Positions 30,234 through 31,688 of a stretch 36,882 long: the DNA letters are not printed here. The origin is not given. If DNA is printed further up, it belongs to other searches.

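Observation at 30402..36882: HdrD-like / EtfB / EtfA / HdrA / MvhD / FlxC-like / (FlxB-like...) cluster: a candidate undescribed flavin-based electron-bifurcating or confurcating complex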

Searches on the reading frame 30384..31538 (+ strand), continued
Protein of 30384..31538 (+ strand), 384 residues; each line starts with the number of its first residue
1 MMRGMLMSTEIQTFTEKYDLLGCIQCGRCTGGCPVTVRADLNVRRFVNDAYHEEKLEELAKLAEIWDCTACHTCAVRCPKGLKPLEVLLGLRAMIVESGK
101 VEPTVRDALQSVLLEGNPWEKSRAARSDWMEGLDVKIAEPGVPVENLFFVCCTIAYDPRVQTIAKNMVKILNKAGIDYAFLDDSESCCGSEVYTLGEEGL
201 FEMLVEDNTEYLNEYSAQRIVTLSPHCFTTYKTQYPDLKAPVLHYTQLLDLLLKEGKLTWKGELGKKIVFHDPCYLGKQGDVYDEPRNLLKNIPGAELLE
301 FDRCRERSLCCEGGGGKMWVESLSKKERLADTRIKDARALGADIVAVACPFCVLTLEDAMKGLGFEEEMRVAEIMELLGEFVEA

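Call 68: predict_structure(alignment_id=A1)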
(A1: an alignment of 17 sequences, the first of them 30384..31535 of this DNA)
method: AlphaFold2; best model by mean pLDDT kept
length: 384 residues; sequences in the alignment: 17
mean_pLDDT: 66.8   pTM: 0.70
mean pLDDT of the five models: 66.8, 65.8, 65.4, 65.1, 63.6
residues with pLDDT >= 90: 120; 70-90: 82; 50-70: 39; < 50: 143
segments of 3 or more residues with pLDDT < 50: 1-124, 306-309, 311-324
pLDDT, mean of each block of 10 residues (from residue 1): 29 29 33 41 44 45 35 33 30 30 38 38 61 90 95 66 89 94 75 64 85 96 87 93 95 92 92 67 88 94 59 38 55 89 91 77 89 92 70
secondary structure, 60 per line:
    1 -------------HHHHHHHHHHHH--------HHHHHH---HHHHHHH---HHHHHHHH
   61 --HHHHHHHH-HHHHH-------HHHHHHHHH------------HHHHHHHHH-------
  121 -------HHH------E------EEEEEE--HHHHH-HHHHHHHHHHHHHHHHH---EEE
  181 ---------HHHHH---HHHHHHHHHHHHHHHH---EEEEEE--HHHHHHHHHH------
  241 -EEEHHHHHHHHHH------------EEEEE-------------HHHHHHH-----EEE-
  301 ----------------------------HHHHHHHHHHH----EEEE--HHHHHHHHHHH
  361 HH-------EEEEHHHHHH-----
elements in order: H14-25 H34-39 H43-49 H53-60 H63-70 H72-76 H84-92 H105-113 E144-149 H152-156 H158-174 E178-180 H190-194 H198-213 E217-222 H225-234 E242-244 H245-254 E267-271 H285-291 E297-299 H329-339 E344-347 H350-362 E370-373 H374-379

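Call 71: fold_search(model_id=the predicted structure, library=pdb)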
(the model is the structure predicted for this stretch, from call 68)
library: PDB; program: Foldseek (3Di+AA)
matches with E <= 10: 1046; with E <= 0.001: 32
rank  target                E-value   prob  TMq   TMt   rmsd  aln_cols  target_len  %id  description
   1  9ojn                  2.9e-17  1.00  0.58  0.32  12.2       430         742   26  Structure of Mycobacterium smegmatis EtfD (released 2025-05-21)
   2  9a6l_A                8.9e-11  1.00  0.47  0.72   4.2       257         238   18  Integrative model of LUTA-LUTB by crosslinking MS and deep learning (released 2024-09-18)
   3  8rwn_B                1.1e-07  1.00  0.48  0.63   5.0       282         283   19  CryoEM structure of the Hdr(ABC)2 subunits of the Elp-Hdr complex of Methanothermobacter marburgensis (released 2025-05-14)
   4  8rvu_B                1.9e-07  1.00  0.41  0.53   7.6       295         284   17  CryoEM structure of the Elp-Hdr complex of Methanothermobacter marburgensis state 2 (composite structure) (released 2025-05-14)
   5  5odc_B                2.4e-07  1.00  0.46  0.59   5.1       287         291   17  Heterodisulfide reductase / [NiFe]-hydrogenase complex from Methanothermococcus thermolithotrophicus at 2.3 A resoluti (released 2017-08-30)
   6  8rvy_B                4.7e-07  1.00  0.44  0.57   5.6       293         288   19  CryoEM structure of the Elp-Hdr complex of Methanothermobacter marburgensis state 1 (composite structure) (released 2025-05-14)
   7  8rvy_b                8.5e-07  1.00  0.43  0.56   5.7       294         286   18  CryoEM structure of the Elp-Hdr complex of Methanothermobacter marburgensis state 1 (composite structure) (released 2025-05-14)
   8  7bkb_B                1.0e-06  1.00  0.46  0.58   5.0       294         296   19  Formate dehydrogenase - heterodisulfide reductase - formylmethanofuran dehydrogenase complex from Methanospirillum hun (released 2021-09-29)
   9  3ojc_A                1.9e-05  1.00  0.31  0.44   8.6       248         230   15  Crystal structure of a putative Asp/Glu Racemase from Yersinia pestis (released 2010-09-15)
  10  5ell_A                6.9e-05  1.00  0.27  0.38   9.0       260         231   10  Crystal structure of L-aspartate/glutamate-specific racemase from Escherichia coli (released 2015-11-18)
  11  2dx7_A                1.2e-04  1.00  0.26  0.38   9.0       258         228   13  Crystal structure of Pyrococcus horikoshii OT3 aspartate racemase complex with citric acid (released 2007-08-28)
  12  2gzm_B                1.3e-04  1.00  0.24  0.31   9.9       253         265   11  Crystal Structure of the Glutamate Racemase from Bacillus anthracis (released 2007-05-29)
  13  5hj7_A                1.8e-04  1.00  0.25  0.34  10.2       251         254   10  Glutamate Racemase Mycobacterium tuberculosis (MurI) with bound D-glutamate, 2.3 Angstrom resolution, X-ray diffractio (released 2016-05-25)
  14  5ell_B                2.1e-04  1.00  0.30  0.42   8.4       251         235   12  Crystal structure of L-aspartate/glutamate-specific racemase from Escherichia coli (released 2015-11-18)
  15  5hj7_B                2.4e-04  1.00  0.26  0.35   9.7       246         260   11  Glutamate Racemase Mycobacterium tuberculosis (MurI) with bound D-glutamate, 2.3 Angstrom resolution, X-ray diffractio (released 2016-05-25)
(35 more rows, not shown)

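Call 82: find_homologous_proteins(query=L081:10001-11125:+, max_evalue=1e-30)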
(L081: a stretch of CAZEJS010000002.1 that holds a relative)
Query L081:10001-11125:+ (375 aa): 3980 proteins with E <= 1e-30 among 8000 candidates; the best 120 are listed.
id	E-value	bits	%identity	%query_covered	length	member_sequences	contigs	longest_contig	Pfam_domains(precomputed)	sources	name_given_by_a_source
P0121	1.2e-234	797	88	100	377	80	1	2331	PF13534.12,PF02754.22,PF13237.12,PF13183.12,PF13187.12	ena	-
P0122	1.4e-234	796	88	100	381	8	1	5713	PF12838.13,PF13534.12,PF02754.22,PF13237.12,PF13183.12,PF13187.12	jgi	jgi:Fe-S oxidoreductase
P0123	8.1e-223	758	83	100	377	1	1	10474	PF13534.12,PF02754.22,PF13237.12,PF13183.12,PF13187.12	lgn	-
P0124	5.7e-222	755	83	100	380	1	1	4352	PF13534.12,PF02754.22,PF13237.12,PF13183.12,PF13187.12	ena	-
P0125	1.9e-212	723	80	100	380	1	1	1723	PF13534.12,PF02754.22,PF13237.12,PF13183.12,PF13187.12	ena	-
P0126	4.0e-212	722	79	100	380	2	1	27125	PF13534.12,PF02754.22,PF13237.12,PF13183.12,PF13187.12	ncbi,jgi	jgi:Fe-S oxidoreductase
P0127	2.5e-211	720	79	100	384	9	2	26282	PF13534.12,PF02754.22,PF13237.12,PF13183.12,PF13187.12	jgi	jgi:Fe-S oxidoreductase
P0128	3.0e-211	719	79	100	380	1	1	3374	PF13534.12,PF02754.22,PF13237.12,PF13183.12,PF13187.12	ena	-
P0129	7.5e-211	718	79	100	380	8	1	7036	PF13534.12,PF02754.22,PF13237.12,PF13183.12,PF13187.12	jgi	-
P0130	9.9e-211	718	80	100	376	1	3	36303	PF13534.12,PF02754.22,PF13237.12,PF13183.12,PF13187.12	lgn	-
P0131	2.1e-210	717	79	100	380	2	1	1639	PF13534.12,PF02754.22,PF13237.12,PF13183.12,PF13187.12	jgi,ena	-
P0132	9.4e-210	715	79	100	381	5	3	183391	PF12838.13,PF13534.12,PF02754.22,PF13237.12,PF13183.12,PF13187.12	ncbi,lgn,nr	ncbi:MAG: (Fe-S)-binding protein [Actinobacteria bacterium]|nr:(Fe-S)-binding protein [Actinomycetot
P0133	1.2e-209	714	79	100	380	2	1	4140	PF13534.12,PF02754.22,PF13237.12,PF13183.12,PF13187.12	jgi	-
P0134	3.6e-209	713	78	100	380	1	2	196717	PF13534.12,PF02754.22,PF13237.12,PF13183.12,PF13187.12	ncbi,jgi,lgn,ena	-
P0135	1.7e-208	710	79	100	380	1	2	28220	PF13534.12,PF02754.22,PF13237.12,PF13183.12,PF13187.12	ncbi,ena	-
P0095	1.0e-162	560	63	100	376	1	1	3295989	PF13534.12,PF02754.22,PF13237.12,PF13183.12,PF13187.12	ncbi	-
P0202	1.9e-160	552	62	100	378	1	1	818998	PF13534.12,PF02754.22,PF13237.12,PF13183.12,PF13187.12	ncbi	-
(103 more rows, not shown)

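Call 83: find_encoding_contigs(protein=P0202, flank=10000, max_places=2)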
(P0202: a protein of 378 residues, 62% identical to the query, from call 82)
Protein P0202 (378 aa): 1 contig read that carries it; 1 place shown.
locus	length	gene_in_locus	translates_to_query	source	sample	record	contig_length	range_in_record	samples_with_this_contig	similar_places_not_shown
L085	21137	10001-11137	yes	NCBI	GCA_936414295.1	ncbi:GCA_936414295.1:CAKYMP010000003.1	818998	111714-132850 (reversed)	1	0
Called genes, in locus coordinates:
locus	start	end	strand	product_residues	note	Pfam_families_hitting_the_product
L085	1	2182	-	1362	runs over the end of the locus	PF13229:Beta_helix, PF05048:NosD, PF13229:Beta_helix (weak), PF18986:DUF5719 (faint)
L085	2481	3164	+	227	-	PF13549:ATP-grasp_5, PF08442:ATP-grasp_2 (faint)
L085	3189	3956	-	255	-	PF01144:CoA_trans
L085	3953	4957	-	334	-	PF01144:CoA_trans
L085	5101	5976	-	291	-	PF05853:BKACE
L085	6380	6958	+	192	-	PF17032:Zn_ribbon_15 (faint), PF13248:Zn_ribbon_3 (faint), PF24460:DUF7575 (faint), PF24463:DUF7577 (faint), PF12773:DZR, PF13240:Zn_Ribbon_1 (faint), PF12773:DZR (weak)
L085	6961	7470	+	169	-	PF02572:CobA_CobO_BtuR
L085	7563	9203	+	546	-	PF01642:MM_CoA_mutase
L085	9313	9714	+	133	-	PF02310:B12-binding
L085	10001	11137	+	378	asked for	PF13237:Fer4_10, PF13183:Fer4_8, PF13187:Fer4_9, PF13534:Fer4_17, PF02754:CCG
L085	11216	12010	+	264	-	PF01012:ETF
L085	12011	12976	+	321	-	PF01012:ETF, PF00766:ETF_alpha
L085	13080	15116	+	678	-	PF00890:FAD_binding_2 (faint), PF12831:FAD_oxidored (weak), PF13450:NAD_binding_8 (weak), PF00037:Fer4, PF12837:Fer4_6 (weak), PF12838:Fer4_7, PF13187:Fer4_9 (weak), PF13237:Fer4_10, +4 more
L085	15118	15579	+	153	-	PF02662:FlpD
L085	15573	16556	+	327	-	PF04432:FrhB_FdhB_C (weak), PF12838:Fer4_7 (faint), PF13187:Fer4_9 (faint), PF13237:Fer4_10 (faint), PF00037:Fer4 (faint), PF12797:Fer4_2 (faint), PF13183:Fer4_8 (weak), PF13534:Fer4_17 (weak)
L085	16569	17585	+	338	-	PF13746:Fer4_18 (faint), PF12838:Fer4_7 (faint), PF13187:Fer4_9 (faint), PF14697:Fer4_21 (faint), PF25160:LdpA_Fe-S-bd (faint), PF00037:Fer4 (faint), PF12797:Fer4_2 (faint), PF17179:Fer4_22, +1 more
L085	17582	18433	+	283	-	PF00175:NAD_binding_1, PF10418:DHODB_Fe-S_bind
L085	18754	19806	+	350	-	PF12229:PG_binding_4, PF03734:YkuD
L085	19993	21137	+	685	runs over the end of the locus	PF03734:YkuD, PF18986:DUF5719 (faint)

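Call 84: search_protein_families(library=ncbifam, proteins=[L085:7563-9200:+, L085:9313-9711:+, L085:5101-5973:-, L085:3953-4954:-], max_evalue=1e-10)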
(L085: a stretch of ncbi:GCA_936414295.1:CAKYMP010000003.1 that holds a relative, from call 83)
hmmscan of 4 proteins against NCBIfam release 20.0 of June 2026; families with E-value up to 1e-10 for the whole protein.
L085:7563-9200:+ (546 aa): 4 families
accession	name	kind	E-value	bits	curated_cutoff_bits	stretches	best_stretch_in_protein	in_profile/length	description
TIGR00641.1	acid_CoA_mut_N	subfamily_domain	5.6e-234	777.3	303.8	1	22-544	1-526/528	methylmalonyl-CoA mutase N-terminal domain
NF006944.0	PRK09426.1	equivalog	2.6e-195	650.5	876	1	12-543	25-554/721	methylmalonyl-CoA mutase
NF045497.1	IsobCoAmut_IcmF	equivalog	7e-108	361.8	1500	2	174-544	704-1076/1076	fused isobutyryl-CoA mutase/GTPase IcmF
TIGR00642.1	mmCoA_mut_beta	equivalog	3.1e-57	194.2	617.25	1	122-462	121-455/620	methylmalonyl-CoA mutase small subunit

L085:9313-9711:+ (133 aa): 3 families
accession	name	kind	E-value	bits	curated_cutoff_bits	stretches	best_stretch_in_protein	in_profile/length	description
TIGR00640.1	acid_CoA_mut_C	subfamily_domain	6.2e-55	184.7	57.45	1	3-130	1-128/132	methylmalonyl-CoA mutase C-terminal domain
NF006944.0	PRK09426.1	equivalog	8e-41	139.8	876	1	3-123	588-708/721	methylmalonyl-CoA mutase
NF045497.1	IsobCoAmut_IcmF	equivalog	5.2e-23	80.8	1500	1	5-115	3-115/1076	fused isobutyryl-CoA mutase/GTPase IcmF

L085:5101-5973:- (290 aa): 4 families
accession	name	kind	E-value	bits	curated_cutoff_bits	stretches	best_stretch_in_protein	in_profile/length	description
NF052387.1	Lys_ferment_KCE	equivalog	4.1e-81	272.3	382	1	5-284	1-267/267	3-keto-5-aminohexanoate cleavage enzyme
NF053538.1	DixhxACActTsKce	equivalog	1.1e-70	238.1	430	1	3-287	4-305/310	3,5-dioxohexanoate:acetyl-CoA acetone transferase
NF053568.1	3OXCoAcCUPNH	equivalog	1.6e-58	198.1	350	1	5-285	3-273/274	3-oxoadipate:acetyl-CoA acetyltransferase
NF052389.1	Lys_KAL_CLE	exception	1.5e-57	195.3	725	1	5-286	170-438/440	bifunctional 3-aminobutyryl-CoA ammonia lyase/3-keto-5-aminohexanoate cleavage enzyme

L085:3953-4954:- (333 aa): 1 family
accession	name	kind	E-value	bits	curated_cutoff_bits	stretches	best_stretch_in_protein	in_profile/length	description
TIGR02429.1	pcaI_scoA_fam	subfamily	2.9e-14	52.9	128.5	1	32-254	2-218/222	3-oxoacid CoA-transferase subunit A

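Call 93: search_protein_representatives(protein=window:30402-31535:+)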
Query: 378 residues. Proteins with E-value up to 0.001 (for the whole library): 10632; up to 1e-10: 5041; up to 1e-30: 1606. The best 150 are listed.
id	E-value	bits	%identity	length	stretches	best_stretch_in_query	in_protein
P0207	3.4e-113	395.0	48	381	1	6-373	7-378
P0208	1.0e-100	353.9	44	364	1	14-373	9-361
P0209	4.8e-96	338.6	46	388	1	17-372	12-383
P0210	2.4e-92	326.4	45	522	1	15-357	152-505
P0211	9.3e-89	314.6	42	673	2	57-376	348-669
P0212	4.8e-87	308.9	32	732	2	57-374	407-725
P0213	3.7e-85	302.7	42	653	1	13-375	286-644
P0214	1.0e-83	298.0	40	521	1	16-373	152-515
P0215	6.0e-83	295.5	40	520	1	15-373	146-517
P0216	2.3e-82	293.6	40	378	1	14-374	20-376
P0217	8.5e-82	291.7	40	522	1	16-374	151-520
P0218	1.0e-81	291.4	41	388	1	14-377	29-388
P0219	1.6e-81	290.8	39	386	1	13-372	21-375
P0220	3.1e-81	289.8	40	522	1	12-375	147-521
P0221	5.5e-81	289.0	39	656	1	10-374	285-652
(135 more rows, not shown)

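Call 95: find_encoding_contigs(protein=P0207, flank=10000, max_places=3)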
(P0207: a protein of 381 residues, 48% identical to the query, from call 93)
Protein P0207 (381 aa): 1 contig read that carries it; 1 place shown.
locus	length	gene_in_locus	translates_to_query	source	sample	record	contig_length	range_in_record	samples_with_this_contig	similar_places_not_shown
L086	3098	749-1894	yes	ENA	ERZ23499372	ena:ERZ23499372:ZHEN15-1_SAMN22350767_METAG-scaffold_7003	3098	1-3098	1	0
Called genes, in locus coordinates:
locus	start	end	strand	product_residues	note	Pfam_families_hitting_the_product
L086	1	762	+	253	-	?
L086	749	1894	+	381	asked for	PF13237:Fer4_10 (weak), PF13183:Fer4_8, PF13187:Fer4_9, PF13534:Fer4_17, PF02754:CCG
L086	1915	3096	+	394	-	?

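Call 96: find_encoding_contigs(protein=P0208, flank=10000, max_places=3)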
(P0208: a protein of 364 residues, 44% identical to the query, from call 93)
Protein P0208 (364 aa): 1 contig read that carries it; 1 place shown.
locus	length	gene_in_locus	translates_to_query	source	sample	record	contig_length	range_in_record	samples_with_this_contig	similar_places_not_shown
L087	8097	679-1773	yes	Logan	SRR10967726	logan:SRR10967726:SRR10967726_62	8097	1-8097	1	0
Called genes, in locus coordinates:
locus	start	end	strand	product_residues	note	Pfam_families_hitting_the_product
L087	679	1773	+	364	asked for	PF12838:Fer4_7 (weak), PF13183:Fer4_8, PF13187:Fer4_9, PF13237:Fer4_10, PF13534:Fer4_17 (weak), PF14697:Fer4_21 (weak), PF02754:CCG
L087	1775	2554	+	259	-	PF01012:ETF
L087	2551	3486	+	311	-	PF01012:ETF, PF00766:ETF_alpha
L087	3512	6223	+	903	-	PF00890:FAD_binding_2 (weak), PF01266:DAO (weak), PF07992:Pyr_redox_2 (weak), PF12831:FAD_oxidored (weak), PF13450:NAD_binding_8 (weak), PF14691:Fer4_20, PF07992:Pyr_redox_2, PF13450:NAD_binding_8, +12 more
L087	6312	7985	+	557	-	PF01494:FAD_binding_3 (weak), PF07992:Pyr_redox_2, PF00890:FAD_binding_2 (weak), PF01266:DAO (weak), PF12831:FAD_oxidored (weak), PF13450:NAD_binding_8, PF13237:Fer4_10 (weak), PF14697:Fer4_21, +7 more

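Call 97: find_encoding_contigs(protein=P0209, flank=10000, max_places=3)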
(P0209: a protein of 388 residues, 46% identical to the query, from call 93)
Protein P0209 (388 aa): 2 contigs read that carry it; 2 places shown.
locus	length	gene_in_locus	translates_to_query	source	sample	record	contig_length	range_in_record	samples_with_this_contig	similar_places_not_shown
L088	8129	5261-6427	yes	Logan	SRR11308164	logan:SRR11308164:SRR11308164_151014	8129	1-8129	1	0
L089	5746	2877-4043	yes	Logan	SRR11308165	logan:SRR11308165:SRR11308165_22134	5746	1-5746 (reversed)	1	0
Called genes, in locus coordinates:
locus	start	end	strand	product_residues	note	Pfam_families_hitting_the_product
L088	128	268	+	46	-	-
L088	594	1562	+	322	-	PF01012:ETF, PF00766:ETF_alpha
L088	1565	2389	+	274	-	PF01012:ETF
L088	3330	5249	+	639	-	PF00037:Fer4 (faint), PF12837:Fer4_6 (faint), PF13187:Fer4_9 (faint), PF07992:Pyr_redox_2 (faint), PF13450:NAD_binding_8 (weak), PF12838:Fer4_7 (weak), PF13237:Fer4_10 (weak), PF14697:Fer4_21, +3 more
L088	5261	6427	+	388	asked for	PF13183:Fer4_8, PF13187:Fer4_9 (weak), PF13237:Fer4_10 (weak), PF13534:Fer4_17 (weak), PF02754:CCG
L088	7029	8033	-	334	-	PF02423:OCD_Mu_crystall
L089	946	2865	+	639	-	PF00037:Fer4 (faint), PF12837:Fer4_6 (faint), PF13187:Fer4_9 (faint), PF07992:Pyr_redox_2 (faint), PF13450:NAD_binding_8 (weak), PF12838:Fer4_7 (weak), PF13237:Fer4_10 (weak), PF14697:Fer4_21, +3 more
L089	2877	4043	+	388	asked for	PF13183:Fer4_8, PF13187:Fer4_9 (weak), PF13237:Fer4_10 (weak), PF13534:Fer4_17 (weak), PF02754:CCG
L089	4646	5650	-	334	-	PF02423:OCD_Mu_crystall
